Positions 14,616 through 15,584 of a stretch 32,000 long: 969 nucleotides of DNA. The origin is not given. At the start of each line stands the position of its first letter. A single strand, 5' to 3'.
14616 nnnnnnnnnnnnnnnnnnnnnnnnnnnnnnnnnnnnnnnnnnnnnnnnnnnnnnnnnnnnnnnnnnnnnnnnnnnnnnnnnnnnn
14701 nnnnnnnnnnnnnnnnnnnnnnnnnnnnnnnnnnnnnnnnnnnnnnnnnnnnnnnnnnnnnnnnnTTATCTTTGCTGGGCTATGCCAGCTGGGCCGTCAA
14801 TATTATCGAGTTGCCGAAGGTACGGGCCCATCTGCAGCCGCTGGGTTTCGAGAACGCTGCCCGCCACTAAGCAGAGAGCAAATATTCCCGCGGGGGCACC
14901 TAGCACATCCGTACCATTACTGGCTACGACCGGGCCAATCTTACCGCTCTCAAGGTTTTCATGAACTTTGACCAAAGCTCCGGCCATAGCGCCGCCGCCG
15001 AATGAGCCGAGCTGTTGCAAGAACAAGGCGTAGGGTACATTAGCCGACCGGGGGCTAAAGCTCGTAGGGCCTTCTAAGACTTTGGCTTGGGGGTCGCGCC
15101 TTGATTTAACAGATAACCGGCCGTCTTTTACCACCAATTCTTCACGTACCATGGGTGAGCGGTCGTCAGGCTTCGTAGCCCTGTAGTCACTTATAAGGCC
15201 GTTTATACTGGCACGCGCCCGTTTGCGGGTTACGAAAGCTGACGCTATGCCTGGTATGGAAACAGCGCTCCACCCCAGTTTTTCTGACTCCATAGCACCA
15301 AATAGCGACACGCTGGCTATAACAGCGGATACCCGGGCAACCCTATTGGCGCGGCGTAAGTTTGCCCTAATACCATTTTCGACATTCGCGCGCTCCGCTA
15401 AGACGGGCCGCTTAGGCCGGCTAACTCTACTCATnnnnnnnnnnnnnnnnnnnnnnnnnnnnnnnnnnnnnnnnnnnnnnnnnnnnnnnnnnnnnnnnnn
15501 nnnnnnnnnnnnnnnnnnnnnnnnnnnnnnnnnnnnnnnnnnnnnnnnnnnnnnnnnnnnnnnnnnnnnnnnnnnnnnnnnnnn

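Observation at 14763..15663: ftsA and ftsZ split by an antisense, leaderless membrane-protein gene driven by a perfect consensus promoter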

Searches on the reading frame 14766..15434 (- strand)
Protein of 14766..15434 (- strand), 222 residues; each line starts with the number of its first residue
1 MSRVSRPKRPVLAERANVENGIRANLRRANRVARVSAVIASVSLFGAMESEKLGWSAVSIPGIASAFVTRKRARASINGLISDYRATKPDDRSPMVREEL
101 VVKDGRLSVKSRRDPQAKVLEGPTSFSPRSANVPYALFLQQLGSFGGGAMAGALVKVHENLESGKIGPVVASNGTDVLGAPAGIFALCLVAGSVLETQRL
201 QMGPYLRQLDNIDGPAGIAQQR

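Call 6: search_protein_families(library=pfam, proteins=[window:14766-15434:-], max_evalue=0.1)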
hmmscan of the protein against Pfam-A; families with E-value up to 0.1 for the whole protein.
window:14766-15434:- (222 aa): 0 families

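Call 7: search_protein_families(library=ncbifam, proteins=[window:14766-15434:-], max_evalue=10)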
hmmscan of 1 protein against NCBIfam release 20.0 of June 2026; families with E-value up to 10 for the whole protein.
window:14766-15434:- (222 aa): 0 families

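Call 9: find_homologous_proteins(query=window:14766-15434:-, max_evalue=0.01)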
Query window:14766-15434:- (222 aa): 1 proteins with E <= 0.01 among 1394 candidates.
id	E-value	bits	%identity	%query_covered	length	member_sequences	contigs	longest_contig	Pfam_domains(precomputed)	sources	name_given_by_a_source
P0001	9.1e-136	468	100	100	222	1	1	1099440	-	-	-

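Call 16: search_protein_representatives(protein=window:14766-15434:-)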
Query: 222 residues. Proteins with E-value up to 0.001 (for the whole library): 3; up to 1e-10: 1; up to 1e-30: 1. The best 3 are listed.
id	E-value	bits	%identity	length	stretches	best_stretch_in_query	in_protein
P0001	2.9e-136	468.0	100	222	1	1-222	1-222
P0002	1.6e-04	37.9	31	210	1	13-219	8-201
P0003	6.5e-04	35.9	32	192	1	15-214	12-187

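Call 19: find_encoding_contigs(protein=P0002, flank=8000)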
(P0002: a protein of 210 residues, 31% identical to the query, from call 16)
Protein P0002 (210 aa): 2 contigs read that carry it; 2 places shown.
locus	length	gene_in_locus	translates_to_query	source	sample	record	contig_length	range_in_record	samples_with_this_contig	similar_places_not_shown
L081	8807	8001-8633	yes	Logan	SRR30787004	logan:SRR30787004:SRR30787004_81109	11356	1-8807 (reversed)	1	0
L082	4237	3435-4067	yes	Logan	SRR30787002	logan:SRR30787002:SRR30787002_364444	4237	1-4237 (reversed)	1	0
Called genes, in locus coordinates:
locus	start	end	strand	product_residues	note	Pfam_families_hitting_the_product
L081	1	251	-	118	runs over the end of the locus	-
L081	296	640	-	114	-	-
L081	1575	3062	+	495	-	PF00004:AAA (faint), PF05362:Lon_C, PF13541:ChlI, PF00493:MCM (weak), PF00158:Sigma54_activat (faint), PF01078:Mg_chelatase, PF07728:AAA_5, PF13335:Mg_chelatase_C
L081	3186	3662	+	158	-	PF05198:IF3_N, PF00707:IF3_C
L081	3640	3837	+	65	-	PF01632:Ribosomal_L35p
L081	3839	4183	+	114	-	PF00453:Ribosomal_L20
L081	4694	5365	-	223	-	PF00075:RNase_H, PF13456:RVT_3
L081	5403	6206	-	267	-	-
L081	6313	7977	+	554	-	-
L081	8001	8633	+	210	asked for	-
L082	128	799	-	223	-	PF00075:RNase_H, PF13456:RVT_3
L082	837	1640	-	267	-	-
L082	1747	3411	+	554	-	-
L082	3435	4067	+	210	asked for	-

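Call 20: find_encoding_contigs(protein=P0003, flank=8000)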
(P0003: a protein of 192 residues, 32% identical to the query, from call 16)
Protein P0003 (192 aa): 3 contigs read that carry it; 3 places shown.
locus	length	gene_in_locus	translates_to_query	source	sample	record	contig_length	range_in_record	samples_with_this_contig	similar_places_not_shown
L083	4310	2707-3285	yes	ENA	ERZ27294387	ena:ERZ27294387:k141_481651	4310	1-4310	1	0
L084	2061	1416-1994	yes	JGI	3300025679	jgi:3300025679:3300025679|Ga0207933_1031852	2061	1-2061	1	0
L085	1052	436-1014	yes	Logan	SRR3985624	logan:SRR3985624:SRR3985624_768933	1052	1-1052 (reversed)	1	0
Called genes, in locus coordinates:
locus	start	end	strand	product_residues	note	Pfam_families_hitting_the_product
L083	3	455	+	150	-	?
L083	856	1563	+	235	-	PF01628:HrcA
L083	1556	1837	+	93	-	-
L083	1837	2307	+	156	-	PF01025:GrpE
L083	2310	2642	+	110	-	-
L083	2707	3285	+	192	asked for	-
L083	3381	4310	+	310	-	?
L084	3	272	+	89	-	?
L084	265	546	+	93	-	-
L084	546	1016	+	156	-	PF01025:GrpE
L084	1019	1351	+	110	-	-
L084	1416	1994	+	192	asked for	-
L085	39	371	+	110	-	-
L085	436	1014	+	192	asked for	-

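Call 21: find_homologous_proteins(query=A1, max_evalue=0.01)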
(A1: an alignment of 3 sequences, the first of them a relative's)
Query A1 (3 sequences) (222 aa, profile of the alignment): 3 proteins with E <= 0.01 among 8000 candidates.
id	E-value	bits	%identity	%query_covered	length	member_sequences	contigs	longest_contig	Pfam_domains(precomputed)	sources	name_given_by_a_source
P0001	3.3e-103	362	100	100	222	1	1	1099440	-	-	-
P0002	2.7e-88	313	29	94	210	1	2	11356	-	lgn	-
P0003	4.0e-76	274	26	91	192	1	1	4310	-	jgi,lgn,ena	-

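Call 33: predict_structure(alignment_id=A1)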
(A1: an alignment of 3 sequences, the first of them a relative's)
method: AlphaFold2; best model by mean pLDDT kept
length: 222 residues; sequences in the alignment: 3
mean_pLDDT: 52.9   pTM: 0.45
mean pLDDT of the five models: 52.9, 49.9, 49.7, 47.1, 45.9
residues with pLDDT >= 90: 0; 70-90: 45; 50-70: 59; < 50: 118
segments of 3 or more residues with pLDDT < 50: 1-12, 91-103, 105-108, 113-154, 160-162, 164-187, 191-193, 195-199, 217-222
pLDDT, mean of each block of 10 residues (from residue 1): 38 70 79 69 59 53 62 74 70 46 47 43 32 38 40 48 42 35 45 49 72 56 39
secondary structure, 60 per line:
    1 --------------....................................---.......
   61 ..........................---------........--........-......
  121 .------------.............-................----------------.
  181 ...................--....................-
elements in order: H15-50 H54-86 E96-103 E106-113 H115-121 H134-146 H148-163 H180-199 H202-221

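Call 37: search_protein_families(library=phrogs, alignment_id=A1, max_evalue=1)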
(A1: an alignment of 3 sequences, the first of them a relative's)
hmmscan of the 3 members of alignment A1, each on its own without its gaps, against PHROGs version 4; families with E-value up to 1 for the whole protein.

A. member 1, P0001 (222 aa): 1 family
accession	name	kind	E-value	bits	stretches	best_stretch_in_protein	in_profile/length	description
phrog_37180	-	unknown function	0.36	11.7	0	52-69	15-32/40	-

B. families by the number of members that match (of 3 scanned): 2 families
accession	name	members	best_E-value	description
phrog_36382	-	1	0.34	-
phrog_37180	-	1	0.36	-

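Call 38: search_solved_structures(query=A1, max_evalue=10)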
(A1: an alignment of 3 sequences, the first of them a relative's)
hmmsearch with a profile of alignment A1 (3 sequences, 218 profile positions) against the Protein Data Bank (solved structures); distinct sequences matched with E-value up to 10: 6.
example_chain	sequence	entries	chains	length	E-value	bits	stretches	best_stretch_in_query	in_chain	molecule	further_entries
6o59_A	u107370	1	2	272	0.29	14.1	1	90-182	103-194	Germination protein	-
8uza_A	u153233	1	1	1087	0.69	12.8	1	38-83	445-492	CRISPR-associated endonuclease Cas9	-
8jtj_A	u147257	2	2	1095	0.7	12.8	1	38-83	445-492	CRISPR-associated endonuclease Cas9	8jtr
2a9s_A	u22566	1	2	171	0.88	12.5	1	130-200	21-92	competence/damage-inducible protein CinA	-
9ar4_A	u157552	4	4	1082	1.3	11.9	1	40-83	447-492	CRISPR-associated endonuclease Cas9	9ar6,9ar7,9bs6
5u2p_A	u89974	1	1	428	4.9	10.1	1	23-91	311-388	Sugar ABC transporter substrate-binding protein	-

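Call 39: find_related_loci(query=A1, collection=metagenome_contigs, flank=6000)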
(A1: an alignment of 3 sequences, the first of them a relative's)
Query A1 (222 aa) in metagenome_contigs; peptide patterns used: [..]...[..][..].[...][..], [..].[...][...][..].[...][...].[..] (x = any residue, [..] = any of these).
308 stretches matched a pattern; 1 encode a relative of the query (tblastn E <= 1e-3); 1 distinct loci.
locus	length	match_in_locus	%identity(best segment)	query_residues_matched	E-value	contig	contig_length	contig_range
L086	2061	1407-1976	27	4-214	2e-12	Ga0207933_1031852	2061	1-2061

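Call 40: find_related_loci(query=A1, collection=viral_contigs, flank=6000)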
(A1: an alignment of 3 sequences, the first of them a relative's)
Query A1 (222 aa) in viral_contigs; peptide patterns used: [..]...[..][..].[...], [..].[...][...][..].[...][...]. (x = any residue, [..] = any of these).
138 stretches matched a pattern, but none encodes a relative of the query by tblastn (E <= 1e-3).

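Call 53: search_protein_families(library=pfam, proteins=[L081:6313-7977:+, L083:2310-2642:+, L081:5403-6206:-], max_evalue=0.001)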
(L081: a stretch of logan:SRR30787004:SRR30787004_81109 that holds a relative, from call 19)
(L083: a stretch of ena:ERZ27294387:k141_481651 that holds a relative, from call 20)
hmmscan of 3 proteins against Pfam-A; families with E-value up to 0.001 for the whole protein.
L081:6313-7977:+ (554 aa): 0 families

L083:2310-2642:+ (110 aa): 0 families

L081:5403-6206:- (267 aa): 0 families

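Call 61: search_protein_families(library=padloc, alignment_id=A1, max_evalue=1)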
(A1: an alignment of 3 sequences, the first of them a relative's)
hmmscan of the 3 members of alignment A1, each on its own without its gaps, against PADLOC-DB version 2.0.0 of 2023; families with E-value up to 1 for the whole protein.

A. member 1, P0001 (222 aa): 0 families

B. families by the number of members that match (of 3 scanned): 0 families

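Call 62: fold_search(model_id=the predicted structure, library=pdb)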
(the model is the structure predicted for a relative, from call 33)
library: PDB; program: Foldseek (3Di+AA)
matches with E <= 10: 341; with E <= 0.001: 0
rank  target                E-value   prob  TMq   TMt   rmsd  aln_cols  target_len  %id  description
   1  8tn1_A                2.2e-01  0.98  0.40  0.56   7.6       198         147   12  De novo designed protein binds poly ADP ribose polymerase inhibitors (PARPi) - apo (released 2024-04-24)
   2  7xge_A                2.5e-01  0.33  0.21  0.26  13.0       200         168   16  Crystal structure of MCL-1 in complex with computationally designed inhibitor protein (released 2022-07-20)
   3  4z9i_B                2.9e-01  0.51  0.24  0.31  12.9       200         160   10  Asp-TarS from E. coli (released 2016-07-20)
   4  7x8v_A                3.4e-01  0.41  0.27  0.30  11.0       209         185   14  Cooperative regulation of PBI1 and MAPKs controls WRKY45 transcription factor in rice immunity (released 2022-04-06)
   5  7x8v_E                4.5e-01  0.33  0.27  0.31  13.3       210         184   13  Cooperative regulation of PBI1 and MAPKs controls WRKY45 transcription factor in rice immunity (released 2022-04-06)
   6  7jh6_A                6.6e-01  0.72  0.39  0.47   9.1       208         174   10  De novo designed two-domain di-Zn(II) and porphyrin-binding protein (released 2020-12-09)
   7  7xge_C                6.6e-01  0.25  0.25  0.31  11.5       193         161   15  Crystal structure of MCL-1 in complex with computationally designed inhibitor protein (released 2022-07-20)
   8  2lig_A                7.0e-01  0.14  0.18  0.22  12.6       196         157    9  THREE-DIMENSIONAL STRUCTURES OF THE LIGAND-BINDING DOMAIN OF THE BACTERIAL ASPARTATE RECEPTOR WITH AND WITHOUT A LIGAN (released 1995-09-15)
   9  8gyz_A                7.0e-01  0.11  0.18  0.19  20.9       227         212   15  Crystal structure of transcription factor TGA7 from Arabidopsis (released 2022-11-30)
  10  5lg4_A                7.7e-01  0.09  0.15  0.18  16.0       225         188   13  Crystal structure of the Sec3/Sso2 complex at 2.9 angstrom resolution (released 2017-02-08)
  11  6y07_MODEL_1_A        8.5e-01  0.30  0.26  0.33   9.9       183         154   12  Designing a Granulopoietic Protein by Topological Rescaffolding 1: Sohair (released 2020-03-18)
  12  8w6e_B                8.9e-01  0.35  0.32  0.39   8.5       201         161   12  De novo design of HBC599 binder (released 2024-11-27)
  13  7a26_DDD              8.9e-01  0.14  0.26  0.18  25.8       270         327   11  Structure of soluble SmhA crystal form 1 of the tripartite alpha-pore forming toxin, Smh, from Serratia marcescens. (released 2021-03-31)
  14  2d4u_A                9.8e-01  0.16  0.22  0.28  13.1       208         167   13  Crystal Structure of the ligand binding domain of the bacterial serine chemoreceptor Tsr (released 2006-11-14)
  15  7jh5_B                9.8e-01  0.13  0.20  0.18  13.1       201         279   13  Co-LOCKR: de novo designed protein switch (released 2020-09-02)
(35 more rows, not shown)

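Call 68: search_protein_families(library=pfam, proteins=[L083:3381-4310:+, L083:1556-1837:+, L083:3-455:+], max_evalue=0.001)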
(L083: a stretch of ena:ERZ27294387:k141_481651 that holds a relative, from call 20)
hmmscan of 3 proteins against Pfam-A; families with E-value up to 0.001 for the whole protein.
L083:3381-4310:+ (310 aa): 2 families
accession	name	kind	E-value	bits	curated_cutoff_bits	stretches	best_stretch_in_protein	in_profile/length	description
PF00012.26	HSP70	-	7.9e-147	490.4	20.6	1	4-309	1-306/599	Hsp70 protein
PF06723.19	MreB_Mbl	-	9.7e-16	57.9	27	1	134-248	93-200/327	MreB/Mbl protein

L083:1556-1837:+ (93 aa): 0 families

L083:3-455:+ (150 aa): 1 family
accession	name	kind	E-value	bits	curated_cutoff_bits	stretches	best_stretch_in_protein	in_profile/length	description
PF00625.27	Guanylate_kin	-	1.8e-14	54.2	25.2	1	2-117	68-178/182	Guanylate kinase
